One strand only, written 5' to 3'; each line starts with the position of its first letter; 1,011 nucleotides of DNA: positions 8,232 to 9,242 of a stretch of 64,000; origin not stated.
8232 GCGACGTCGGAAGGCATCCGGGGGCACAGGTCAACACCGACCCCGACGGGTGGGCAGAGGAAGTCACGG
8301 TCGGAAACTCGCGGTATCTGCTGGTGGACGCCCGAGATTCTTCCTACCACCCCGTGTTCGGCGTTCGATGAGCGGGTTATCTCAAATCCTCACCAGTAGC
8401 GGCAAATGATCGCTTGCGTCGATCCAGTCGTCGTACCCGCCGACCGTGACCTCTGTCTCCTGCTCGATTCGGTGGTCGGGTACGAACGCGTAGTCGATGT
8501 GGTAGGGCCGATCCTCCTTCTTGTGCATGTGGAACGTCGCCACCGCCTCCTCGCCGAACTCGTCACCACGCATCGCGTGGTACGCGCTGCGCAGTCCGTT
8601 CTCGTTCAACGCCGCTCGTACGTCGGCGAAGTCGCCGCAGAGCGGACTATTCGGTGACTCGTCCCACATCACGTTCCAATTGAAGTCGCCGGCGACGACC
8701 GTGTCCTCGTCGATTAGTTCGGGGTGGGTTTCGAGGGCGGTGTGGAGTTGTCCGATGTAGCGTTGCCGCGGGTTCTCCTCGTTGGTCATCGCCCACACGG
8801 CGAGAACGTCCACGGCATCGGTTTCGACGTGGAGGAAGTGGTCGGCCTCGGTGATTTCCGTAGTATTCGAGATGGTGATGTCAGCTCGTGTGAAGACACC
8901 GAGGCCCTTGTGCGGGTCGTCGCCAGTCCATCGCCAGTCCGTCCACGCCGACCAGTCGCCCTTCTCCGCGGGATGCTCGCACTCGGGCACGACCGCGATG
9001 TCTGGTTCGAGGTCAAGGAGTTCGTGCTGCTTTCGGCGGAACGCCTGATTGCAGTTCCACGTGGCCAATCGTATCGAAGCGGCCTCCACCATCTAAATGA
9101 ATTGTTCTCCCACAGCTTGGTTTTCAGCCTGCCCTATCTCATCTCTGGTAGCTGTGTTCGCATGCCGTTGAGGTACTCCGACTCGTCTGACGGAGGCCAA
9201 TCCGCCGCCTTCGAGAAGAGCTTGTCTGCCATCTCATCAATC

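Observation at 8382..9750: AT-rich three-gene cassette (acidic ORF, RelE/ParE-like, EEP nuclease) occupies the slot of cas4-cas1-cas2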

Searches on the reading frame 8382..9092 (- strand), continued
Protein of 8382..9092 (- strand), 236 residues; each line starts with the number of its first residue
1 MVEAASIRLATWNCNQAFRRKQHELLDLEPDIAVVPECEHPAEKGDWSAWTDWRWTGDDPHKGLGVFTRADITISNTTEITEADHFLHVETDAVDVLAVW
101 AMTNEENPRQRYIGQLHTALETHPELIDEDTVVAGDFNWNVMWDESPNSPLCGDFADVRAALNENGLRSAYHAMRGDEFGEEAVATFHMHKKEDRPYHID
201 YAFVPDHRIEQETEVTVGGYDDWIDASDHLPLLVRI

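Call 59: find_related_loci(query=A2, collection=viral_contigs, flank=10000)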
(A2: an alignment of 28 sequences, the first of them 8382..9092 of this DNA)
Query A2 (236 aa) in viral_contigs; peptide patterns used: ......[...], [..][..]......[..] (x = any residue, [..] = any of these).
43 stretches matched a pattern, but none encodes a relative of the query by tblastn (E <= 1e-3).

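Call 63: search_solved_structures(query=A2, max_evalue=0.01, show_alignments=1)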
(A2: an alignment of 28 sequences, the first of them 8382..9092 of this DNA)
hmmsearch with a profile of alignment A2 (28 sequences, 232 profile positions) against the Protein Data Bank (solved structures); distinct sequences matched with E-value up to 0.01: 8.
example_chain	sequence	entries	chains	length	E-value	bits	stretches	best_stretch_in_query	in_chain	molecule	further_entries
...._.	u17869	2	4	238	2e-08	37.1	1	10-184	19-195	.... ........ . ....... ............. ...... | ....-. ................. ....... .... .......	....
8sp5_A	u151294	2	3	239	2e-08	37.1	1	10-184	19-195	LINE-1 retrotransposon endonuclease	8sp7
2v0s_A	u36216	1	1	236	3.3e-08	36.4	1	10-171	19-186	LR1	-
2v0r_A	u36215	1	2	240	4.7e-08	35.9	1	10-171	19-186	LTX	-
7n8s_A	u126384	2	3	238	3.3e-07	33.2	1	10-183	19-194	LINE-1 retrotransposable element ORF2 protein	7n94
6fk4_A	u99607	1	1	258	4.7e-06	29.4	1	2-134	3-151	Exodeoxyribonuclease III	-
2jc4_A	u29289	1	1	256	6.4e-06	28.9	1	2-134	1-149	EXODEOXYRIBONUCLEASE III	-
6fk5_A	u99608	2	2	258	2.9e-05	26.8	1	2-134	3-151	NExo D146N | Exodeoxyribonuclease III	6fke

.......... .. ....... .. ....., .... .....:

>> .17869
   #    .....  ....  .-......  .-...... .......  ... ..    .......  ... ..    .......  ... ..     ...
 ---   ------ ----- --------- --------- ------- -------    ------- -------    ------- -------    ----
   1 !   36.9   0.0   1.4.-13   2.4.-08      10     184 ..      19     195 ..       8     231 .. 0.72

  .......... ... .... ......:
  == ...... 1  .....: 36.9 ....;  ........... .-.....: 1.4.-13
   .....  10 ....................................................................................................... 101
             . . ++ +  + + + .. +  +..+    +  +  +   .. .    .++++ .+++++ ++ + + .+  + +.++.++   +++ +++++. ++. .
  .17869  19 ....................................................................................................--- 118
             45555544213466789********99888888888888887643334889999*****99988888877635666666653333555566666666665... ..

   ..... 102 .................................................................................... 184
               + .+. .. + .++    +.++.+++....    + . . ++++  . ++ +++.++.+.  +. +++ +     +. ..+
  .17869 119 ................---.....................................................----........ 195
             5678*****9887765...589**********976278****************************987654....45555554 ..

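Call 75: search_protein_families(library=ncbifam, proteins=[L003:2311-2799:+, L008:9434-9997:+, L063:1247-1861:-, L005:14833-15279:-, L003:1560-2306:+, L008:8709-9428:+], max_evalue=0.1)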
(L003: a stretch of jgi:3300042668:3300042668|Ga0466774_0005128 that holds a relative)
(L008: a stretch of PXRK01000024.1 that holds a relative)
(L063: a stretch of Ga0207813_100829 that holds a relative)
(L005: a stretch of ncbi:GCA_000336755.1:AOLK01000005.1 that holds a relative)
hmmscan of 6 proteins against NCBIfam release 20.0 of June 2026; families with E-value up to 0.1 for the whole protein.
L003:2311-2799:+ (162 aa): 0 families

L008:9434-9997:+ (187 aa): 1 family
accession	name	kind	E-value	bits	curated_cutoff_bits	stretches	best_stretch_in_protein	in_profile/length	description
NF047361.1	blaASDC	exception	0.064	12.2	850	1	121-158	308-345/394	ASDC family class C beta-lactamase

L063:1247-1861:- (204 aa): 0 families

L005:14833-15279:- (148 aa): 0 families

L003:1560-2306:+ (248 aa): 2 families
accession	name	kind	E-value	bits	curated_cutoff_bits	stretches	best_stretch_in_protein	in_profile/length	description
TIGR01884.1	cas_HTH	subfamily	0.031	13.6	60.2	1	24-79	139-196/202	CRISPR-associated CARF protein Csa3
NF040939.2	trans_reg_lrs14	equivalog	0.054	13.5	90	0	31-89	28-85/103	Lrs14 family HTH-type transcriptional regulator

L008:8709-9428:+ (239 aa): 0 families

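Call 76: search_protein_families(library=pfam, proteins=[L063:1858-2481:-, L063:1247-1861:-, L057:19123-19974:-, L021:18061-19194:+, L060:11085-12077:+, L064:10816-11775:+, L004:5479-6648:-], max_evalue=0.01)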
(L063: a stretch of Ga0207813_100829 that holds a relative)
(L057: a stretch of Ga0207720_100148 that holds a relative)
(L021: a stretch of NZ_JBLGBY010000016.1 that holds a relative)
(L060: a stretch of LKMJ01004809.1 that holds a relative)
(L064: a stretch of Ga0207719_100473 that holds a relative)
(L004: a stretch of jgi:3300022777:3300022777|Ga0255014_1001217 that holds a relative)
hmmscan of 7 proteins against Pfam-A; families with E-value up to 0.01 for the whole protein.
L063:1858-2481:- (207 aa): 4 families
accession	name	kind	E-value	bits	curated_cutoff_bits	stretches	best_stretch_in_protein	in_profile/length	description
PF24218.1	DUF7437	-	7.7e-18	64.4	27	1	127-188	4-65/66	Family of unknown function (DUF7437)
PF01978.25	TrmB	-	2e-07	31.2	25.6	1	40-98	11-67/68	Sugar-specific transcriptional regulator TrmB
PF25213.1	HVO_A0261_N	-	0.0014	18.9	35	1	33-97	7-65/86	HVO_A0261 N-terminal domain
PF03965.22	Penicillinase_R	-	0.0098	16.7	22.6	0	42-103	8-72/115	Penicillinase repressor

L063:1247-1861:- (204 aa): 1 family
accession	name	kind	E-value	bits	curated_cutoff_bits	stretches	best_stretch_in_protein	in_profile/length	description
PF01850.27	PIN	-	0.0038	18.3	23.6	0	23-71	1-47/120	PIN domain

L057:19123-19974:- (283 aa): 11 families
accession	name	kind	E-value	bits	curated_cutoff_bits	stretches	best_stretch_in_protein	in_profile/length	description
PF22703.2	Cdc6_lid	-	5.2e-11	42.7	27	1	139-200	2-66/68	Cdc6 AAA+ ATPase-type lid domain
PF13191.12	AAA_16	-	1.6e-07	32.4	32.6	1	19-131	4-100/167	AAA ATPase domain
PF13401.12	AAA_22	-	3.3e-06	27.9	27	1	39-119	4-81/130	AAA domain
PF16193.11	AAA_assoc_2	-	4e-06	27.4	34.3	1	154-206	7-60/81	AAA C-terminal domain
PF01637.24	ATPase_2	-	1.2e-05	25.6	33.2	1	31-94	11-74/225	ATPase domain predominantly from Archaea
PF00004.35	AAA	-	0.00024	22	21.2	0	44-63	2-21/131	ATPase family associated with various cellular activities (AAA)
PF05673.19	DUF815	-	0.00063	19.4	23.8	1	18-93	31-103/249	Protein of unknown function (DUF815)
PF09079.17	Cdc6_C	-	0.0031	17.9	25.1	1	237-280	36-80/96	CDC6, C terminal winged helix domain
PF07728.20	AAA_5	-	0.0032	17.9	22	0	44-65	3-24/139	AAA domain (dynein-related subfamily)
PF20720.3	nSTAND3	-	0.0051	16.9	27.2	0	44-84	21-59/155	Novel STAND NTPase 3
PF24883.2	NPHP3_N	-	0.0096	16.6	24.8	0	44-71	26-53/164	Nephrocystin 3, N-terminal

L021:18061-19194:+ (377 aa): 0 families

L060:11085-12077:+ (330 aa): 4 families
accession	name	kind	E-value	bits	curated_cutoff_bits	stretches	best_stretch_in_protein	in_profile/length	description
PF01163.29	RIO1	-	1.1e-47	162.5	22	1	136-307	1-183/187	RIO domain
PF09202.17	Rio2_N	-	1e-27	96.7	27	1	39-119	2-82/82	Rio2, N-terminal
PF03109.22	ABC1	-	0.00014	21.5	22.9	1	195-270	127-205/244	ABC1 atypical kinase-like domain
PF01636.29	APH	-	0.00041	20.6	23.2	0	166-231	22-93/239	Phosphotransferase enzyme family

L064:10816-11775:+ (319 aa): 4 families
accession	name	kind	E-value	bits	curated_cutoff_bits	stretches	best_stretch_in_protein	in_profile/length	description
PF01171.26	ATP_bind_3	-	2e-13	50.9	27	1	56-190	2-124/182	PP-loop family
PF22082.2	TtuA_LIM_N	-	1.1e-08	35.4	27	1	2-27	1-26/26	2-thiouridine synthetase TtuA, N-terminal LIM domain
PF01507.26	PAPS_reduct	-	0.00041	20.9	22.5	1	60-238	6-157/175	Phosphoadenosine phosphosulfate reductase domain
PF03054.22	tRNA_Me_trans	-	0.00045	20.4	20.6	1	57-175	4-131/202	tRNA methyl transferase HUP domain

L004:5479-6648:- (389 aa): 0 families

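Call 89: search_dna_similar(query=window:8382-9092:-, collection=plasmids, mode=protein, max_rows=25)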
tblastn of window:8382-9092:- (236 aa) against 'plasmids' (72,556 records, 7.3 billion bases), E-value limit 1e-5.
Records with a match: 35; places in all: 35; records where one place covers at least 80% of the query: 34.
Best place of each record, by identity: 60-80% 1; <60% 34.
By first word of the organism name: Bacillus 25; Cytobacillus 5; Chondrinema 1; Mycobacterium 1; Klebsiella 1; Paenarthrobacter 1; Halobacterium 1.
By predicted mobility (MOB-suite, as given by PLSDB): non-mobilizable 30; mobilizable 5.
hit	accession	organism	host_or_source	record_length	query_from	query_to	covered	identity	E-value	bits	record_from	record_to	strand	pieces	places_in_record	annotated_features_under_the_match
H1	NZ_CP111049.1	Chondrinema litorale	Seaweed,red alga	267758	7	236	97%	34.7%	2e-37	145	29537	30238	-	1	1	endonuclease/exonuclease/phosphatase family protein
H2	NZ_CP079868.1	Mycobacterium sp. SMC-8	Homo sapiens,sputum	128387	3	234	98%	33.9%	3e-24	107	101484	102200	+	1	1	endonuclease/exonuclease/phosphatase family protein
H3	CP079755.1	Klebsiella grimontii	cell culture,urine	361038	2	233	98%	32.1%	4e-34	135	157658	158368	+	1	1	endonuclease/exonuclease/phosphatase family protein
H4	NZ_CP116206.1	Bacillus paranthracis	rice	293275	2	232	98%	31.8%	5e-30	124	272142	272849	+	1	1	endonuclease/exonuclease/phosphatase family protein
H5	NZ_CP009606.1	Bacillus cereus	soil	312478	2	232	98%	31.8%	5e-30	124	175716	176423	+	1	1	endonuclease/exonuclease/phosphatase family protein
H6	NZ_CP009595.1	Bacillus cereus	-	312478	2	232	98%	31.8%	5e-30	124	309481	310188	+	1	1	endonuclease/exonuclease/phosphatase family protein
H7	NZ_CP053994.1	Bacillus cereus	-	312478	2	232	98%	31.8%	5e-30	124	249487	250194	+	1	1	endonuclease/exonuclease/phosphatase family protein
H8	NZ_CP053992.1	Bacillus cereus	-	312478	2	232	98%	31.8%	5e-30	124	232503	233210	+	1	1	endonuclease/exonuclease/phosphatase family protein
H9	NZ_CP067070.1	Bacillus sp. HNR-4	rice,cell culture,seed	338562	2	232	98%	31.8%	5e-30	124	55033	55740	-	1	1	endonuclease/exonuclease/phosphatase family protein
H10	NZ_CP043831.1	Bacillus sp. BS98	oyster,whole organism,intestinal tract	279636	2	233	98%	31.5%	5e-33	132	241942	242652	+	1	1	endonuclease/exonuclease/phosphatase family protein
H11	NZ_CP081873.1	Bacillus toyonensis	Environment,soil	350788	2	233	98%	31.4%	3e-32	130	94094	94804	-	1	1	endonuclease/exonuclease/phosphatase family protein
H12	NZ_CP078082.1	Bacillus tropicus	Cell culture,soil sample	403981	7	232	96%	31.9%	5e-31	127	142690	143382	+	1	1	endonuclease/exonuclease/phosphatase family protein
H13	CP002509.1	Bacillus thuringiensis serovar finitimus YBT-020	-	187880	7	233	96%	31.6%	3e-34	136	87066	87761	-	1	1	hypothetical protein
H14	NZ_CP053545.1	Paenarthrobacter sp. YJN-5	cell culture,soil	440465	7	234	97%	31.5%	9e-24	106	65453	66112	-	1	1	endonuclease/exonuclease/phosphatase family protein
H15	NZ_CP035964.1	Bacillus mycoides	cell culture,soil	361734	19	233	91%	32.6%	1e-27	117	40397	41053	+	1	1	endonuclease/exonuclease/phosphatase family protein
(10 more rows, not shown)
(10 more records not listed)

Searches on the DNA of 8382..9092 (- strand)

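Call 90: search_dna_similar(query=window:8382-9092:-, collection=plasmids, mode=distant, max_rows=10)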
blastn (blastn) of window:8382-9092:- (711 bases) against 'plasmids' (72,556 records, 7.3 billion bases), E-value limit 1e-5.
Records with a match: 1; places in all: 1; records where one place covers at least 80% of the query: 0.
Best place of each record, by identity: 80-90% 1.
By first word of the organism name: Halobacterium 1.
By predicted mobility (MOB-suite, as given by PLSDB): non-mobilizable 1.
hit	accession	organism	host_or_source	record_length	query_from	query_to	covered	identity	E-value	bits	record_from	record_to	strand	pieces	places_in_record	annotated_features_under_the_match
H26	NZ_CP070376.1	Halobacterium sp. GSL-19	Brine,Brine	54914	317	706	35%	83.5%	3e-37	256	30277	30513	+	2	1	none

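Call 91: get_annotated_region(hit=H26, flank=12000)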
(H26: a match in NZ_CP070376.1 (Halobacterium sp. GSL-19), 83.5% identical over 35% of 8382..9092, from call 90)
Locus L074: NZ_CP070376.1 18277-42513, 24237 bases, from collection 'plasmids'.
description: Halobacterium sp. GSL-19 plasmid pGSL19_54.9, complete sequence
organism: Halobacterium sp. GSL-19 (NCBI taxid 2812551)
taxonomy: Archaea; Euryarchaeota; Halobacteria; Halobacteriales; Halobacteriaceae; Halobacterium; Halobacterium sp. GSL-19
host: -; source: Brine,Brine; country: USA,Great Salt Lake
typing (MOB-suite, as given by PLSDB): non-mobilizable
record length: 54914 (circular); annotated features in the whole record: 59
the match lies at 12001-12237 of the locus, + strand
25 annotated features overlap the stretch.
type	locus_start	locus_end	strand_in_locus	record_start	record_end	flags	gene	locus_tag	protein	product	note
CDS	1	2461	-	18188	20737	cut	-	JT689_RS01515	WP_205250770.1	hypothetical protein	-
CDS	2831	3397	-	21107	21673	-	-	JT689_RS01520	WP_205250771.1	hypothetical protein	-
CDS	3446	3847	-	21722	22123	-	-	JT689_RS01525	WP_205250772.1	hypothetical protein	-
CDS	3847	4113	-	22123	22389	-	-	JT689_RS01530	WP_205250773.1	hypothetical protein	-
CDS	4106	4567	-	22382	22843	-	-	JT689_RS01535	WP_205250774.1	hypothetical protein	-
CDS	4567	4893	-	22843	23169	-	-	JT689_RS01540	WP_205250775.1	hypothetical protein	-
CDS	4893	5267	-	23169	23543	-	-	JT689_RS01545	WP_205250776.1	hypothetical protein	-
CDS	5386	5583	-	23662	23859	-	-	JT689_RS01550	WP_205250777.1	hypothetical protein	-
CDS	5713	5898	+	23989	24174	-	-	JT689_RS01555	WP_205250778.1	hypothetical protein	-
CDS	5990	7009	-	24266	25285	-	-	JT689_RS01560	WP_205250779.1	Cdc6/Cdc18 family protein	-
CDS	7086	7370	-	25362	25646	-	-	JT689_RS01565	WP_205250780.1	hypothetical protein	-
CDS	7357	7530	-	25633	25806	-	-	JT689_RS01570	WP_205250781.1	hypothetical protein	-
CDS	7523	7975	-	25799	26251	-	-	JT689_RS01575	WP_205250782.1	hypothetical protein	-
CDS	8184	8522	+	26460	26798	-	-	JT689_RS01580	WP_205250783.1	hypothetical protein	-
CDS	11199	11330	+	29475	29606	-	-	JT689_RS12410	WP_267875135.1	hypothetical protein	-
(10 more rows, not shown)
